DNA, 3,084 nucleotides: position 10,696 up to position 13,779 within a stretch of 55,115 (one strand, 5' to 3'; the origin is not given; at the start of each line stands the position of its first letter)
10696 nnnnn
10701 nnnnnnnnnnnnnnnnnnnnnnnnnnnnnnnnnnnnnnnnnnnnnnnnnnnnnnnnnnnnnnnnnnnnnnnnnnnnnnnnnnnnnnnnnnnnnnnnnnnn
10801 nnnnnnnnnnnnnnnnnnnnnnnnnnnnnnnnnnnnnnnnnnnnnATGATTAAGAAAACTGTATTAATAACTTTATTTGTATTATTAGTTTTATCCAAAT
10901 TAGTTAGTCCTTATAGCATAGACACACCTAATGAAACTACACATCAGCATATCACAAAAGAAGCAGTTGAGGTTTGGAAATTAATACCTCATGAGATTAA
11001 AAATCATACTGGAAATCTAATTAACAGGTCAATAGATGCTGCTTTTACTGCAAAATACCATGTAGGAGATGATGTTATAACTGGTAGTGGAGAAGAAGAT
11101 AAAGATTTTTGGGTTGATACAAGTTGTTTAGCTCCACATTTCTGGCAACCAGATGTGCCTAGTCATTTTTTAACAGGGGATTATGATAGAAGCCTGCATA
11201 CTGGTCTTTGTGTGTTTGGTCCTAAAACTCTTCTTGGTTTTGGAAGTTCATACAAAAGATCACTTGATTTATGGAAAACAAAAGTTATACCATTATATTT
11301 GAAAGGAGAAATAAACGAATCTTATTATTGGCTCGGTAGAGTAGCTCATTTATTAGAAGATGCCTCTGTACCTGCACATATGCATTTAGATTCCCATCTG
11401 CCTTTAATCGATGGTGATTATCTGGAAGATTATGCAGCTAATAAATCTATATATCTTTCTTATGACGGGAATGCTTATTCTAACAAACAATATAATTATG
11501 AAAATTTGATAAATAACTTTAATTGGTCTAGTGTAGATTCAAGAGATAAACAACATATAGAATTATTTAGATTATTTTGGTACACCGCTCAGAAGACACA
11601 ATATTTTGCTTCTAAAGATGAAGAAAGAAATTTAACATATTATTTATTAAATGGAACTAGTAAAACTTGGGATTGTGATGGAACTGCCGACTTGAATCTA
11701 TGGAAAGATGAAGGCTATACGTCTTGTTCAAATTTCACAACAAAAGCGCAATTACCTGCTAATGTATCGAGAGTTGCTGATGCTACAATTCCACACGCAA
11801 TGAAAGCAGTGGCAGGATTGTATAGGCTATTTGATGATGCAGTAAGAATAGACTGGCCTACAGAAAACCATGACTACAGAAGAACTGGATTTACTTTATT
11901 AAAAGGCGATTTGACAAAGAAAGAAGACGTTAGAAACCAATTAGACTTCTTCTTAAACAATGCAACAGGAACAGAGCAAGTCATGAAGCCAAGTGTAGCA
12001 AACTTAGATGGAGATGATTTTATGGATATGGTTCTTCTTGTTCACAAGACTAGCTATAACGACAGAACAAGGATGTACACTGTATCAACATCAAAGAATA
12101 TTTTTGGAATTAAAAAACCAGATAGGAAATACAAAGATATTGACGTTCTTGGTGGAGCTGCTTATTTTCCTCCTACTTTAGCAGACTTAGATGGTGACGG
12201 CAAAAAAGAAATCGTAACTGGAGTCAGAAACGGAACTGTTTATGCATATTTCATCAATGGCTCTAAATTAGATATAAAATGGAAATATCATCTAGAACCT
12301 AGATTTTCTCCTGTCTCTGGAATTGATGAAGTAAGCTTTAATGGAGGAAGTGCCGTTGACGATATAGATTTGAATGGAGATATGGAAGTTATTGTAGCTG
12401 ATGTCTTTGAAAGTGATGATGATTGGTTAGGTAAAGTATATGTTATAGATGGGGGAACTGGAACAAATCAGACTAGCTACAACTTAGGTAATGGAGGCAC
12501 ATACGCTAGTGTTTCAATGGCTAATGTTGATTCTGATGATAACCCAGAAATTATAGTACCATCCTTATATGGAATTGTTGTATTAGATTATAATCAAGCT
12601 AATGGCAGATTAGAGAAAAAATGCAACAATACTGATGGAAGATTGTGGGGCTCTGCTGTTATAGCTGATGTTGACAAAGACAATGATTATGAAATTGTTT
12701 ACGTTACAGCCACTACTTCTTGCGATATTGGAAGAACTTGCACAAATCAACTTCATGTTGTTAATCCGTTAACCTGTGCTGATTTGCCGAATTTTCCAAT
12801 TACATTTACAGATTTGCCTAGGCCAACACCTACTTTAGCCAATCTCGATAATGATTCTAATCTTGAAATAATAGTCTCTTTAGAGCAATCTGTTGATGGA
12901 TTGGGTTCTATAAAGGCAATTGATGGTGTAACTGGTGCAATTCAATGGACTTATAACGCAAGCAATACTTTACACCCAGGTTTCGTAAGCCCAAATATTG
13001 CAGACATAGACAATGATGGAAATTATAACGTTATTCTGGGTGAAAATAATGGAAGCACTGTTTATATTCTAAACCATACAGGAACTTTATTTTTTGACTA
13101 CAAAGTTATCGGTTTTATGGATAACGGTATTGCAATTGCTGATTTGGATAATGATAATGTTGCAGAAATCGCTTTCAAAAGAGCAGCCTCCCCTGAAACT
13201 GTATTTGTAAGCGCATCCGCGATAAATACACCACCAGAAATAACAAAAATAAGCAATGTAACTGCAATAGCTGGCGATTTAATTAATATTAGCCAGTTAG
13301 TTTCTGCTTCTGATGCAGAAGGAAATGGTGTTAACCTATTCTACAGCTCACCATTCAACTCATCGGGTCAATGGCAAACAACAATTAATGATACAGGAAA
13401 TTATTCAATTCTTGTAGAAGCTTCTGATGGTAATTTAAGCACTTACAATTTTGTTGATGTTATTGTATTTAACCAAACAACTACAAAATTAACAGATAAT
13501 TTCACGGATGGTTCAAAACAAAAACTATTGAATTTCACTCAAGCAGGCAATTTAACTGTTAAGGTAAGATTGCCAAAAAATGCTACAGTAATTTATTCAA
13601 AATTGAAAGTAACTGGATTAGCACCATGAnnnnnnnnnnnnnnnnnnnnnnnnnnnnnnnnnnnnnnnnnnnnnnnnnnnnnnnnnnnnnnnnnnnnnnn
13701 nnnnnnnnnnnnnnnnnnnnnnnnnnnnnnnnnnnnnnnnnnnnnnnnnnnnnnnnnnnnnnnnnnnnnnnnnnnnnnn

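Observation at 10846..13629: Secreted Zn-phospholipase-C-like domain fused to an eight-loop FG-GAP propeller and Ig domain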

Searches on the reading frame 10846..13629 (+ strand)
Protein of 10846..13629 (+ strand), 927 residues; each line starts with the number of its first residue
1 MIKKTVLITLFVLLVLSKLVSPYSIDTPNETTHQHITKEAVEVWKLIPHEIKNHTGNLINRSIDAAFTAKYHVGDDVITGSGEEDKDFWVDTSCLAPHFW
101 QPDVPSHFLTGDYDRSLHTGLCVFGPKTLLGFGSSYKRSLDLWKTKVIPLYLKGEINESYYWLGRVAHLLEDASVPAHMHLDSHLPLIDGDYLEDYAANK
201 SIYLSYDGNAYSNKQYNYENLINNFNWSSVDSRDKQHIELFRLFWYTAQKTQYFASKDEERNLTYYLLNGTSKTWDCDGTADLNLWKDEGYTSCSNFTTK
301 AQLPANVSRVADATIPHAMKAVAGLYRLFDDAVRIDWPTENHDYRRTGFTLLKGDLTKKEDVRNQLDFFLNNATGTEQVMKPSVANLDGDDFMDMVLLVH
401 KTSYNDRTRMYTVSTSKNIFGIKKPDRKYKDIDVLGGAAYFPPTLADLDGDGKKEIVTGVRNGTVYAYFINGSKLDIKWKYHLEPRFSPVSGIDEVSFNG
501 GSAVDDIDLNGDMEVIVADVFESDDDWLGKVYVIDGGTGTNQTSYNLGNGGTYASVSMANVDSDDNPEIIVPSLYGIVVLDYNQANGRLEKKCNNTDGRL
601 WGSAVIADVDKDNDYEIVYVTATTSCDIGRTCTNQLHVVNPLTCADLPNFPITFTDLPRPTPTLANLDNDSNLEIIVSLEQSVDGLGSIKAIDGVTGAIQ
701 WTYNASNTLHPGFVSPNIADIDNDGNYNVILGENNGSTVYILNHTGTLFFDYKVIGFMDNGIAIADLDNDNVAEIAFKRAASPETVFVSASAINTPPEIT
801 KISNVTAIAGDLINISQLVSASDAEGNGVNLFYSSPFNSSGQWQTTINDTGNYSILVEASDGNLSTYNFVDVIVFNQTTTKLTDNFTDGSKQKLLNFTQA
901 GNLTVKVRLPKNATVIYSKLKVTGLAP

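Call 3: search_protein_families(library=pfam, proteins=[window:10846-13629:+], max_evalue=1)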
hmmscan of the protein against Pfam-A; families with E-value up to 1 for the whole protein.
window:10846-13629:+ (927 aa): 7 families
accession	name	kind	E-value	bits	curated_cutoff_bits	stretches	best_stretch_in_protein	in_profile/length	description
PF13517.12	FG-GAP_3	-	1.2e-14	55.1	26.9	3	506-571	1-61/61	FG-GAP-like repeat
PF25292.1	Beta-prop_CGLA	-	2e-05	24.7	26.8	3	446-482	37-70/316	Lambda-carrageenase beta-propeller domain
PF23743.1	Beta-prop_BBS7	-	0.00026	20.8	27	1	446-578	177-294/299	BBS7 beta-propeller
PF16743.10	PliI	-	0.0017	18.5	27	0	550-574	56-80/123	Periplasmic lysozyme inhibitor of I-type lysozyme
PF23727.1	Beta-prop_FAM234A_B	-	0.0092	15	26.4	1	687-742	100-157/467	FAM234A/B beta-propeller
PF01839.29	FG-GAP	-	0.016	15.5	22.1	1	445-467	7-36/37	FG-GAP repeat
PF14783.12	BBS2_Mid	-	0.26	11.9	27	0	446-465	86-105/108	Ciliary BBSome complex subunit 2, middle region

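Call 4: search_solved_structures(query=window:10846-13629:+, max_evalue=10, show_alignments=3)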
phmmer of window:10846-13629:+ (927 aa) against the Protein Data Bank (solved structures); distinct sequences matched with E-value up to 10: 1.
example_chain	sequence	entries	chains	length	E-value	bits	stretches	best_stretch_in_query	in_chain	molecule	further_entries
6mlt_A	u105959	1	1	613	0.0034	18.4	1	676-775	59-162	Hemolysin-related protein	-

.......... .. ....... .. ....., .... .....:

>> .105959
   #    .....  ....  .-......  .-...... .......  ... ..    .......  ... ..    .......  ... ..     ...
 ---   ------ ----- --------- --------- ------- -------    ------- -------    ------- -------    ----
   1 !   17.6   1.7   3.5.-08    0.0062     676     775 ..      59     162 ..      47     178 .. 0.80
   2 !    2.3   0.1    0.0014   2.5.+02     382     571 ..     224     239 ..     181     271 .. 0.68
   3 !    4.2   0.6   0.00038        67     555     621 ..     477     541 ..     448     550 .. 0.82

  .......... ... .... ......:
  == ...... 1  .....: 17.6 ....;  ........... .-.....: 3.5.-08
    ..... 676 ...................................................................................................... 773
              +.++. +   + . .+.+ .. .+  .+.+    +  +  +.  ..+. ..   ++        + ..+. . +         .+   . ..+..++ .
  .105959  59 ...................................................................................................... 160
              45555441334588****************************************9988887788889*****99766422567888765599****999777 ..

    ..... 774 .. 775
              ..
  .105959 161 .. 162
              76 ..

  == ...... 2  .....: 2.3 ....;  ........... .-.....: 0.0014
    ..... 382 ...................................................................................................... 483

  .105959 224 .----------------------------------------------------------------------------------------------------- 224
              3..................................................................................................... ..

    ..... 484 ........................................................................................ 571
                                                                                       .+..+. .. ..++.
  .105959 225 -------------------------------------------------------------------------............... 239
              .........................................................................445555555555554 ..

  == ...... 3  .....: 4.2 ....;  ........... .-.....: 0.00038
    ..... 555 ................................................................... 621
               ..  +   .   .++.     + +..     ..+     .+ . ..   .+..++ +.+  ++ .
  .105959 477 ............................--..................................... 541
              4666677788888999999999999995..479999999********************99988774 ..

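Call 27: find_encoding_contigs(protein=window:10846-13629:+, flank=3000, max_places=3)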
Protein window:10846-13629:+ (927 aa): 2 contigs read that carry it; 1 place shown.
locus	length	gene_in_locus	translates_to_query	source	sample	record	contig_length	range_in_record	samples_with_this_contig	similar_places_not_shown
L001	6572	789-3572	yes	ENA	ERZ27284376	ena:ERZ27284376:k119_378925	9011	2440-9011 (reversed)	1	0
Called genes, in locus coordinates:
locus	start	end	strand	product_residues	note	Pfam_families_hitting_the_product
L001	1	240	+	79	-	?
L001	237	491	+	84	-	-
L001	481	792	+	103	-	-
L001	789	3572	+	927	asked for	PF13517:FG-GAP_3 (faint), PF25292:Beta-prop_CGLA (faint)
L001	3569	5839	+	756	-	PF00801:PKD (faint)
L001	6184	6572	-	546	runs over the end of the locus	-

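Call 52: predict_structure(alignment_id=A4)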
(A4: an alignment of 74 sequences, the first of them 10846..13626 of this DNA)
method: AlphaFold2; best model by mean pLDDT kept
length: 927 residues; sequences in the alignment: 74
mean_pLDDT: 88.0   pTM: 0.83
mean pLDDT of the five models: 88.0, 86.7, 85.0, 84.9, 83.7
residues with pLDDT >= 90: 574; 70-90: 257; 50-70: 70; < 50: 26
segments of 3 or more residues with pLDDT < 50: 19-24, 90-93, 126-130, 372-374, 780-786
pLDDT, mean of each block of 10 residues (from residue 1): 81 68 53 96 96 96 85 96 77 73 81 78 50 86 94 92 98 97 78 91 94 95 93 92 98 97 96 96 95 96 96 98 98 87 92 88 62 62 89 88 84 84 82 92 94 94 96 94 96 93 95 97 94 98 96 95 95 97 96 96 95 96 92 96 98 94 93 94 88 97 95 90 93 86 96 70 82 75 49 63 82 89 74 88 91 87 74 89 89 83 85 84 68
secondary structure, 60 per line:
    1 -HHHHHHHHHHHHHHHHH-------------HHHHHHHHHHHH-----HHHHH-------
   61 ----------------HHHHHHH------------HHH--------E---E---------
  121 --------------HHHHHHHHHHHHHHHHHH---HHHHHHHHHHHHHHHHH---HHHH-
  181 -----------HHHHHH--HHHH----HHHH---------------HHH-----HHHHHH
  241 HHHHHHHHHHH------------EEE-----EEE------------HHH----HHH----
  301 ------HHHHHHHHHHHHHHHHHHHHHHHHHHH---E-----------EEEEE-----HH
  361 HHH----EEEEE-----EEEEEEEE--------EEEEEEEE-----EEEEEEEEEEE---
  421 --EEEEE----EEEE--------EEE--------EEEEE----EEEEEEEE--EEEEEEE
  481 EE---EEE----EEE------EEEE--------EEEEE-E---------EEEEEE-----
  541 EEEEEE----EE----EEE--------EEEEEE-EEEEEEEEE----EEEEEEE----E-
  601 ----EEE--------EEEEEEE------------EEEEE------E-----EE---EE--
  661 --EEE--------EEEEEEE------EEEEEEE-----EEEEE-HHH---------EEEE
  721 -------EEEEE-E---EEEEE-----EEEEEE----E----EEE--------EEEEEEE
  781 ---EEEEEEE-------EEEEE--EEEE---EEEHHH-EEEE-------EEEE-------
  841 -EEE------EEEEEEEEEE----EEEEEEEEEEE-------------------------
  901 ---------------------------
elements in order (helices of 4 or more, strands of 3 or more residues): H2-18 H32-43 H49-53 H77-83 H135-152 H156-172 H176-179 H192-197 H200-203 H208-211 H235-251 E264-266 E272-274 H307-333 E349-353 H359-363 E368-372 E378-385 E394-401 E407-417 E423-427 E432-435 E444-446 E455-459 E464-471 E474-482 E486-488 E493-495 E502-505 E514-518 E530-535 E541-546 E557-559 E568-573 E575-583 E588-594 E605-607 E616-622 E635-639 E663-665 E674-680 E687-693 E699-703 E717-720 E728-732 E738-742 E748-753 E763-765 E774-780 E784-790 E798-802 E805-808 E812-814 E819-822 E830-833 E842-844 E851-860 E865-875

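Call 55: fold_search(model_id=the predicted structure, library=pdb)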
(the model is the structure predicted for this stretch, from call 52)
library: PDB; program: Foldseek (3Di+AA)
matches with E <= 10: 1118; with E <= 0.001: 317
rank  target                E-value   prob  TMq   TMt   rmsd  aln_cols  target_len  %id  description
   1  6tji_A                6.9e-12  1.00  0.28  0.65   6.6       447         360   16  Crystal structure of the computationally designed Cake10 protein (released 2020-05-06)
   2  6tjg                  2.2e-10  1.00  0.30  0.79   4.9       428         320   16  Crystal structure of the computationally designed Cake8 protein (released 2020-05-06)
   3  6tjh_A                3.8e-10  1.00  0.28  0.64   7.9       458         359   14  Crystal structure of the computationally designed Cake9 protein (released 2020-05-06)
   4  4tqo_A                6.3e-10  1.00  0.33  0.51  10.7       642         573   11  The crystal structure of methanol dehydrogenase from Methylococcus capsulatus (Bath) (released 2014-09-24)
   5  6l8a_F                1.2e-09  1.00  0.27  0.51  11.2       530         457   12  Tetrathionate hydrolase from Acidithiobacillus ferrooxidans (released 2020-11-11)
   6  7o6z_A                1.3e-09  1.00  0.31  0.47  10.6       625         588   10  Structure of a neodymium-containing, XoxF1-type methanol dehydrogenase (released 2021-09-01)
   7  9m2k                  2.1e-09  1.00  0.33  0.51   8.6       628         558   11  Type I PQQ-dependent alcohol dehydrogenase (released 2026-03-04)
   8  1lrw_A                5.3e-09  1.00  0.32  0.47  10.7       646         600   10  Crystal structure of methanol dehydrogenase from P. denitrificans (released 2003-08-12)
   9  6l8a_C                6.1e-09  1.00  0.27  0.55  10.3       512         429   12  Tetrathionate hydrolase from Acidithiobacillus ferrooxidans (released 2020-11-11)
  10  6oc5_A                7.0e-09  1.00  0.32  0.48  10.3       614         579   10  Lanthanide-dependent methanol dehydrogenase XoxF from Methylobacterium extorquens, in complex with Lanthanum (released 2020-05-13)
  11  7cqy_A                7.7e-09  1.00  0.32  0.64   5.6       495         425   14  Tetrathionate hydrolase from Acidithiobacillus ferrooxidans mutant - D325N (released 2021-01-27)
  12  5xm3_A                8.8e-09  1.00  0.33  0.49  10.0       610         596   10  Crystal Structure of Methanol dehydrogenase from Methylophaga aminisulfidivorans (released 2018-03-21)
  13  6l8a_B                9.7e-09  1.00  0.27  0.51  11.0       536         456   11  Tetrathionate hydrolase from Acidithiobacillus ferrooxidans (released 2020-11-11)
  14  7ax2                  1.2e-08  1.00  0.21  0.51   7.6       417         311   15  Crystal structure of the computationally designed Scone-E protein co-crystallized with STA, form b (released 2021-01-13)
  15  7eq5_A                1.3e-08  1.00  0.28  0.63   7.3       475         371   14  Plant growth-promoting factor YxaL mutant from Bacillus velezensis - T175W/W215G (released 2022-01-12)
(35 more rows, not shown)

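Call 68: search_protein_families(library=ncbifam, proteins=[window:10846-13629:+], max_evalue=0.01)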
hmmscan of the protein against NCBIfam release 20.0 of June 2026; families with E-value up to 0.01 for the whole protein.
window:10846-13629:+ (927 aa): 1 family
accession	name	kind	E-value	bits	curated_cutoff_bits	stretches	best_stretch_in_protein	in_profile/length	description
NF052506.1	PA5033_fam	subfamily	2.7e-06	26.4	100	0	540-623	103-182/284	PA5033 family protein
